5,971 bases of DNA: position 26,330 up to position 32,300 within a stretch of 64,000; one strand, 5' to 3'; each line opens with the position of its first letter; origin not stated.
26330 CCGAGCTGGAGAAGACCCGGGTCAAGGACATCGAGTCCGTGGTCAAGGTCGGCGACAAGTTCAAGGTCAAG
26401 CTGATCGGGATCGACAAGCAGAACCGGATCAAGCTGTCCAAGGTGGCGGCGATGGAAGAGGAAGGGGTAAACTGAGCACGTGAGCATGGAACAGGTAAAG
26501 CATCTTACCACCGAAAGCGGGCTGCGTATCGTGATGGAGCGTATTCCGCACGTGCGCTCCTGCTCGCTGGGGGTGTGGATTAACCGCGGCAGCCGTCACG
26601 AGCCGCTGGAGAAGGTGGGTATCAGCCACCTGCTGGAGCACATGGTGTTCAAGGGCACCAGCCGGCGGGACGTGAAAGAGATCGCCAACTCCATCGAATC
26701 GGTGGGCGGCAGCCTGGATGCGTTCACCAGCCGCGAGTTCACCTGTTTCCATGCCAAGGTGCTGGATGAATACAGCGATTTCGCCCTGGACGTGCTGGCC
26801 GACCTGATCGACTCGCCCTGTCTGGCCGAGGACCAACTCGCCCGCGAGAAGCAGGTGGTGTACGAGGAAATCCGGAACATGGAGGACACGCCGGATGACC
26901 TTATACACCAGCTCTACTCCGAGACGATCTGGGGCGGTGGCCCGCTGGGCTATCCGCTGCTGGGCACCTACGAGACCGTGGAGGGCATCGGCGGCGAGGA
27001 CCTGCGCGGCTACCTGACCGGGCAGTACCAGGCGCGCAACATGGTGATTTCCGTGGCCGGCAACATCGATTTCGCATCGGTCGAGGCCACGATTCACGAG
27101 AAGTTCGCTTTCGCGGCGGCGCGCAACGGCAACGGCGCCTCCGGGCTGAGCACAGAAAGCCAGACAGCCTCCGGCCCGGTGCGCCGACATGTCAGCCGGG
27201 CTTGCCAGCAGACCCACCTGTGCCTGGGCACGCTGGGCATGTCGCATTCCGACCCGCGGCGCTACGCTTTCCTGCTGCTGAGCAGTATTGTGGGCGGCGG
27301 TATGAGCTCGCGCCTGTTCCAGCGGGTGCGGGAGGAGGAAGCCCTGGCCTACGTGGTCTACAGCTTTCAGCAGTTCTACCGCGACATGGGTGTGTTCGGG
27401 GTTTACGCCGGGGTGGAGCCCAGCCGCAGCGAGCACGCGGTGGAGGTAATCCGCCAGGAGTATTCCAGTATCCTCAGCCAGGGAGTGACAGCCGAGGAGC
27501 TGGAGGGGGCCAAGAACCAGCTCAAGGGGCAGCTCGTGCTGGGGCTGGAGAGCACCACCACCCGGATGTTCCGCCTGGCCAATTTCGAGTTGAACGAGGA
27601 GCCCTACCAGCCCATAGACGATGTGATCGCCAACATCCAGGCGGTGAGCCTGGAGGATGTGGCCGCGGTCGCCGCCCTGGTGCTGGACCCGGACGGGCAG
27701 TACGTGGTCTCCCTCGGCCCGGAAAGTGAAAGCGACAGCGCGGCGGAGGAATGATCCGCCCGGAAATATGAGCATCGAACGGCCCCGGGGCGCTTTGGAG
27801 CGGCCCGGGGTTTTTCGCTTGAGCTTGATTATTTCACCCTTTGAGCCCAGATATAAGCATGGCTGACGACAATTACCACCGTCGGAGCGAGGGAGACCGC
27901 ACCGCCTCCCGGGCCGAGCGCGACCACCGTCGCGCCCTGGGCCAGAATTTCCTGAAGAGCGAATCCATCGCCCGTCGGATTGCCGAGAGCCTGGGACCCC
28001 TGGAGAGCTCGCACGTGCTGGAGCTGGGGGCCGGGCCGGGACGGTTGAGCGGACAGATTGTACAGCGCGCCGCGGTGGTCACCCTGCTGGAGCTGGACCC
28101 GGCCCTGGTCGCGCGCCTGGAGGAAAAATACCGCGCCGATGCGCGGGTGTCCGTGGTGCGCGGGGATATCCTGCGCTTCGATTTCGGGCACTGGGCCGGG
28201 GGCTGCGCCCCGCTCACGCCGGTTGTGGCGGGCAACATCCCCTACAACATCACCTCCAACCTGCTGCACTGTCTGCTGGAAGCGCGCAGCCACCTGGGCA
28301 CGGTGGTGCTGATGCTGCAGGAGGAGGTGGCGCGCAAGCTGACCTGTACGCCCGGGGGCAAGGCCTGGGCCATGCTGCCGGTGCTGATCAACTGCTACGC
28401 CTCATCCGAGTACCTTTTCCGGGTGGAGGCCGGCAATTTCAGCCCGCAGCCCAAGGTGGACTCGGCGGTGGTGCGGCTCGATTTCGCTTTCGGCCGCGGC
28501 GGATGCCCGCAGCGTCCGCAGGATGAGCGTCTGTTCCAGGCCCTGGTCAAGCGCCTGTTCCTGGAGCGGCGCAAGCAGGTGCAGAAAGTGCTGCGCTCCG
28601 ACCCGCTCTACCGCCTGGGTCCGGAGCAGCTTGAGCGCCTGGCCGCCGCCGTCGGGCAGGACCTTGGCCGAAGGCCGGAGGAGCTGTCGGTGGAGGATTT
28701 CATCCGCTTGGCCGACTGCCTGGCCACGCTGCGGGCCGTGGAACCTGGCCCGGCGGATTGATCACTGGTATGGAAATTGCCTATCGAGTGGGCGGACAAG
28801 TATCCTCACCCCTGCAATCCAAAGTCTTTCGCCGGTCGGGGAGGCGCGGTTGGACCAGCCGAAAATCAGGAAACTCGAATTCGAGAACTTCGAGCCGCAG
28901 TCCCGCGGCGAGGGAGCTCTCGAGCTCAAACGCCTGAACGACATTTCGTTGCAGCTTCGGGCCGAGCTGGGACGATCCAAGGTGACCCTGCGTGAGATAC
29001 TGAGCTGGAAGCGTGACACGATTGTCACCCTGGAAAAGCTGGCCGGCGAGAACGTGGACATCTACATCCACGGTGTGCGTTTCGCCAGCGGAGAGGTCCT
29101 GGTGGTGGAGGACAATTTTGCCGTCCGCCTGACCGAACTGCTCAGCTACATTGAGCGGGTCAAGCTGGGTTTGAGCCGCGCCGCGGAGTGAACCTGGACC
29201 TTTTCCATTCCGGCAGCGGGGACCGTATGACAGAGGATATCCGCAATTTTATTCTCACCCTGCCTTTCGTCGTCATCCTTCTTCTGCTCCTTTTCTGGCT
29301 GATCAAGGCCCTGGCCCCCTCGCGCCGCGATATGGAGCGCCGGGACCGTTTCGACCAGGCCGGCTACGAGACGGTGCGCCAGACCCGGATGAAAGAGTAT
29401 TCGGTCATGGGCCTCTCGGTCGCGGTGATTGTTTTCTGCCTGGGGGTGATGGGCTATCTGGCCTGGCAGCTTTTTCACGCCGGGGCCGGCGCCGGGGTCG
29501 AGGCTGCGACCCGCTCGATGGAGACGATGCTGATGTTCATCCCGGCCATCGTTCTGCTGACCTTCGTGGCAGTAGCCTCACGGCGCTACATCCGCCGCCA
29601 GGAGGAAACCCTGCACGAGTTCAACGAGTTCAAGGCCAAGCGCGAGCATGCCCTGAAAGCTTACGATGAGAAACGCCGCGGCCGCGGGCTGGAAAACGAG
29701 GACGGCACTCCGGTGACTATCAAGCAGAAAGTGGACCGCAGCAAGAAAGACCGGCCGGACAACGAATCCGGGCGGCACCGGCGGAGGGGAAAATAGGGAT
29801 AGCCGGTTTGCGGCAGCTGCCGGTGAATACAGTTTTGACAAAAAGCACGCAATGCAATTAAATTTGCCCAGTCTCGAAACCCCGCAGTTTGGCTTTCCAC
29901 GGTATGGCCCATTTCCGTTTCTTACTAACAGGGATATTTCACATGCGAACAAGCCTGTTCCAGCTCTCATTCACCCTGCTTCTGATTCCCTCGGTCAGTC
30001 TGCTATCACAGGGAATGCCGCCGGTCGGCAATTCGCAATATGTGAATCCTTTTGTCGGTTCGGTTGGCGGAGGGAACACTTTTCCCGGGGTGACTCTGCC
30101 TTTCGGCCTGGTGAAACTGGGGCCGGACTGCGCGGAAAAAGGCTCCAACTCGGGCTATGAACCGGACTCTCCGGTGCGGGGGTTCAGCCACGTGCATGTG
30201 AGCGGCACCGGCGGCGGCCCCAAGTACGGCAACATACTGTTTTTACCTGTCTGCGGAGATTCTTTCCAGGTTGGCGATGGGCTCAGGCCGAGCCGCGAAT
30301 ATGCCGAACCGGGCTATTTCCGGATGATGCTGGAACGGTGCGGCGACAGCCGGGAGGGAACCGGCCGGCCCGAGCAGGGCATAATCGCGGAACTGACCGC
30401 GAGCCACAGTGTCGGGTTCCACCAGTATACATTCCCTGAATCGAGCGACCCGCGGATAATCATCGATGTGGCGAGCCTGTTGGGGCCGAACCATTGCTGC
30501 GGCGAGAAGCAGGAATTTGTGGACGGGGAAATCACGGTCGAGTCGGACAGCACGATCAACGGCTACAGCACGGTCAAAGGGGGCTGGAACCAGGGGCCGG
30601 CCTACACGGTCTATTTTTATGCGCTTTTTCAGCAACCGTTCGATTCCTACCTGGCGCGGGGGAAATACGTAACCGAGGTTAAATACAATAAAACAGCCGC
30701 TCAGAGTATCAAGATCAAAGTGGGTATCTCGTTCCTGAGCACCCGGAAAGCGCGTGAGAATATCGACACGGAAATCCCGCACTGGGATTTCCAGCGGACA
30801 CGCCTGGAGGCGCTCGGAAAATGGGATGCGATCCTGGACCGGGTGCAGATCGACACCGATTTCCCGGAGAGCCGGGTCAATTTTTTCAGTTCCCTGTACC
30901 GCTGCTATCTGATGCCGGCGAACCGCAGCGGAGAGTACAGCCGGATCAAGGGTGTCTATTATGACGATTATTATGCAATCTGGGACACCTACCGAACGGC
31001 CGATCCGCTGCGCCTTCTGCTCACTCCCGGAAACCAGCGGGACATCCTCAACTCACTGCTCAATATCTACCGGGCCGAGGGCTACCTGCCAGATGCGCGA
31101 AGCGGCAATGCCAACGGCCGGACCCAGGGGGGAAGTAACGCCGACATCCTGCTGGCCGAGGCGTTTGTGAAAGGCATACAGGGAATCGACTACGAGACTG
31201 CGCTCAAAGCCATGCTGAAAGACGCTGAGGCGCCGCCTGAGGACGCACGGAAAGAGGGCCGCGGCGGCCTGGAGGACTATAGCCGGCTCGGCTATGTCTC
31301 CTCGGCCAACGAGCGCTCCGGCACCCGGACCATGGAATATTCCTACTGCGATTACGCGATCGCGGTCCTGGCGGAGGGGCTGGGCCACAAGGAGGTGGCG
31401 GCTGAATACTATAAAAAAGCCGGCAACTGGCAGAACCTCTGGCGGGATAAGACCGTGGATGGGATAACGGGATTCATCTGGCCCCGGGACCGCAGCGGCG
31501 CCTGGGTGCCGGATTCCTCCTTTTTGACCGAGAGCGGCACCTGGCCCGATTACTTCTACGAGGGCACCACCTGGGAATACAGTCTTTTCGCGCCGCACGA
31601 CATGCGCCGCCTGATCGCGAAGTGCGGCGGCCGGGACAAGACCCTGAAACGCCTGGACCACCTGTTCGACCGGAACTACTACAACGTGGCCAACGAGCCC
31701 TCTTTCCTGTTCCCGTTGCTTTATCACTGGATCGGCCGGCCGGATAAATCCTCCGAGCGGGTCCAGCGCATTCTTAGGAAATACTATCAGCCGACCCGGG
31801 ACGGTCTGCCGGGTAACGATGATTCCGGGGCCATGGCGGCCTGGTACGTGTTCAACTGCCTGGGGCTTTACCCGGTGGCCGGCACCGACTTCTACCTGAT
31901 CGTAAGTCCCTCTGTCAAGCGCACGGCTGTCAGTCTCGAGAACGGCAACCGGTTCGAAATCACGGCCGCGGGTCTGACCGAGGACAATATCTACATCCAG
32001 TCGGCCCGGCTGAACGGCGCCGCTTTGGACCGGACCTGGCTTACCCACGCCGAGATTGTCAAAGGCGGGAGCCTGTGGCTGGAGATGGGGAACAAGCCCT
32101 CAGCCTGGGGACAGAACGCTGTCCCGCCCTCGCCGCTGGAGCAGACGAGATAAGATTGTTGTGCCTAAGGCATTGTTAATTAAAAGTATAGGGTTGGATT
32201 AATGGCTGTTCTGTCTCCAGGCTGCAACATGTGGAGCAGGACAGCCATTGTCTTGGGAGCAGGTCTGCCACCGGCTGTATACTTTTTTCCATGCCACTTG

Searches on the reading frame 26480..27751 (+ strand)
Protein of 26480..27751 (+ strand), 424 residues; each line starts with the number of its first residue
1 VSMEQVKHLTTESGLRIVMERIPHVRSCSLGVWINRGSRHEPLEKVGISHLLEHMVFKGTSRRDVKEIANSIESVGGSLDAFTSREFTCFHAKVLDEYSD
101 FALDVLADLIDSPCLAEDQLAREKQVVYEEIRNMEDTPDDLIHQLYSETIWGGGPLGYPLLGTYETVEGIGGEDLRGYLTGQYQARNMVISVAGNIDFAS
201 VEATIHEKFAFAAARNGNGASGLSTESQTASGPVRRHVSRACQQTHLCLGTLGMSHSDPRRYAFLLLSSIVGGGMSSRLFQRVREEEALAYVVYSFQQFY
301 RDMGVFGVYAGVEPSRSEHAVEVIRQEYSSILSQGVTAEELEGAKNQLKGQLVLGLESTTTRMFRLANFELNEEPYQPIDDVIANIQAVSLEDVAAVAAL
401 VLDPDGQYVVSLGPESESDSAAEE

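Call 35: search_protein_families(library=pfam, proteins=[window:26480-27751:+], max_evalue=0.00001)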
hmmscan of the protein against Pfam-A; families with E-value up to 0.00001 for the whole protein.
window:26480-27751:+ (424 aa): 2 families
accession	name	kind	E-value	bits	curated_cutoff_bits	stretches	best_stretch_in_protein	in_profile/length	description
PF00675.25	Peptidase_M16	-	7.5e-39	133.4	22.3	1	16-163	1-148/149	Insulinase (Peptidase family M16)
PF05193.26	Peptidase_M16_C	-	1.1e-34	120.4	23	1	173-348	5-181/181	Peptidase M16 inactive domain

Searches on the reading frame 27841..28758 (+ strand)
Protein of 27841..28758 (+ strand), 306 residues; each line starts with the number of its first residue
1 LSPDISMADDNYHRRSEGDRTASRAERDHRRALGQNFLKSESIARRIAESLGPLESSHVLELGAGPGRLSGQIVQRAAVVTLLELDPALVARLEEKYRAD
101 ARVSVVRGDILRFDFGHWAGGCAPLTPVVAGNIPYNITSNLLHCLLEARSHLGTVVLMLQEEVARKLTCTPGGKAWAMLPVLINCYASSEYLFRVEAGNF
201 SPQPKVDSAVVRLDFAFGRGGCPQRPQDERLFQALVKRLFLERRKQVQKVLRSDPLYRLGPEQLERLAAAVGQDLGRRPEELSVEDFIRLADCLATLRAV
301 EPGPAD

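Call 35: search_protein_families(library=pfam, proteins=[window:27841-28758:+], max_evalue=0.00001)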
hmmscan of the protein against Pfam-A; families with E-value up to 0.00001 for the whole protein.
window:27841-28758:+ (306 aa): 2 families
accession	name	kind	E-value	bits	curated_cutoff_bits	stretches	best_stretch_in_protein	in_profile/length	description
PF00398.26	RrnaAD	-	1.2e-48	165.9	24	1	29-253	4-225/263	Ribosomal RNA adenine dimethylase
PF13649.12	Methyltransf_25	-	1.9e-06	28.9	27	1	59-115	1-60/97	Methyltransferase domain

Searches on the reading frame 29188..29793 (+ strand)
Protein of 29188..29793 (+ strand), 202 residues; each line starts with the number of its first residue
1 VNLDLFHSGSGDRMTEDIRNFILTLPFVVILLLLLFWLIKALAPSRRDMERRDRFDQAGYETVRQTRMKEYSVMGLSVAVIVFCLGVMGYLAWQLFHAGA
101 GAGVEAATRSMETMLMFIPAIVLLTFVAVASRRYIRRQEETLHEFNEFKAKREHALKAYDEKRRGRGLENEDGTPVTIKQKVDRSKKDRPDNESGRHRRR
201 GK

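Call 35: search_protein_families(library=pfam, proteins=[window:29188-29793:+], max_evalue=0.00001)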
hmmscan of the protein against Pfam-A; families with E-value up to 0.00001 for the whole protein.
window:29188-29793:+ (202 aa): 0 families

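Call 55: search_protein_families(library=pfam, proteins=[window:29188-29793:+], max_evalue=0.001)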
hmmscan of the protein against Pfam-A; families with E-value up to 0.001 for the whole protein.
window:29188-29793:+ (202 aa): 1 family
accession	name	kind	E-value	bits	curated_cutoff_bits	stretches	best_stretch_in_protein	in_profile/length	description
PF05987.18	DUF898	-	0.00086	18.9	28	0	23-134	135-244/336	Bacterial protein of unknown function (DUF898)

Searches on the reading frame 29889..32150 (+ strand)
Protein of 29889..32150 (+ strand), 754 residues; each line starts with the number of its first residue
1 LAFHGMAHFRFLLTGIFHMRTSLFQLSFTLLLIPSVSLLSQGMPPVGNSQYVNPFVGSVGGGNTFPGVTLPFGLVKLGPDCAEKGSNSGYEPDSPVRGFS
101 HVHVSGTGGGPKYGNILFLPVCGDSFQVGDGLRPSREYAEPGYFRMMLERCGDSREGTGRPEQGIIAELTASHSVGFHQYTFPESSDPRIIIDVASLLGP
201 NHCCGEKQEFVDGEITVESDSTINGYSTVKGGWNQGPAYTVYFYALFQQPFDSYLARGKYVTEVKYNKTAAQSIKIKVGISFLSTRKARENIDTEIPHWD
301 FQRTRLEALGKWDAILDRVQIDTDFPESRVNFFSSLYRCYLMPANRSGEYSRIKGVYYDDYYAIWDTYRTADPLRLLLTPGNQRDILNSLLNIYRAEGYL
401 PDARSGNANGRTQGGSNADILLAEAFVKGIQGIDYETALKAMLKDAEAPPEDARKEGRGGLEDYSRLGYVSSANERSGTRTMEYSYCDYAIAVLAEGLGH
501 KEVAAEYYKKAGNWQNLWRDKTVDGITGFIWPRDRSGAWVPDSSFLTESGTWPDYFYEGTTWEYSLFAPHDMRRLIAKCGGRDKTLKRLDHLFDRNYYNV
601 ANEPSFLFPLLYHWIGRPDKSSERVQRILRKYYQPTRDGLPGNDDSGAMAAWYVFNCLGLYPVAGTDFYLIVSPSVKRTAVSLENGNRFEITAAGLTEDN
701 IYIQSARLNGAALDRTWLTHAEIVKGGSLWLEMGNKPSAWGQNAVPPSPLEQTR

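Call 35: search_protein_families(library=pfam, proteins=[window:29889-32150:+], max_evalue=0.00001)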
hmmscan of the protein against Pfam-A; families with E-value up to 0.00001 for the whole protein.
window:29889-32150:+ (754 aa): 2 families
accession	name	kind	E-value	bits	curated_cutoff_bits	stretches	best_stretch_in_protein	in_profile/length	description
PF07971.18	Glyco_hydro_92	-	8.1e-145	483.8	24.6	1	287-735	1-464/464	Glycosyl hydrolase family 92 catalytic domain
PF17678.7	Glyco_hydro_92N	-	3.1e-56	191.3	34.5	1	51-281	1-236/236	Glycosyl hydrolase family 92 N-terminal domain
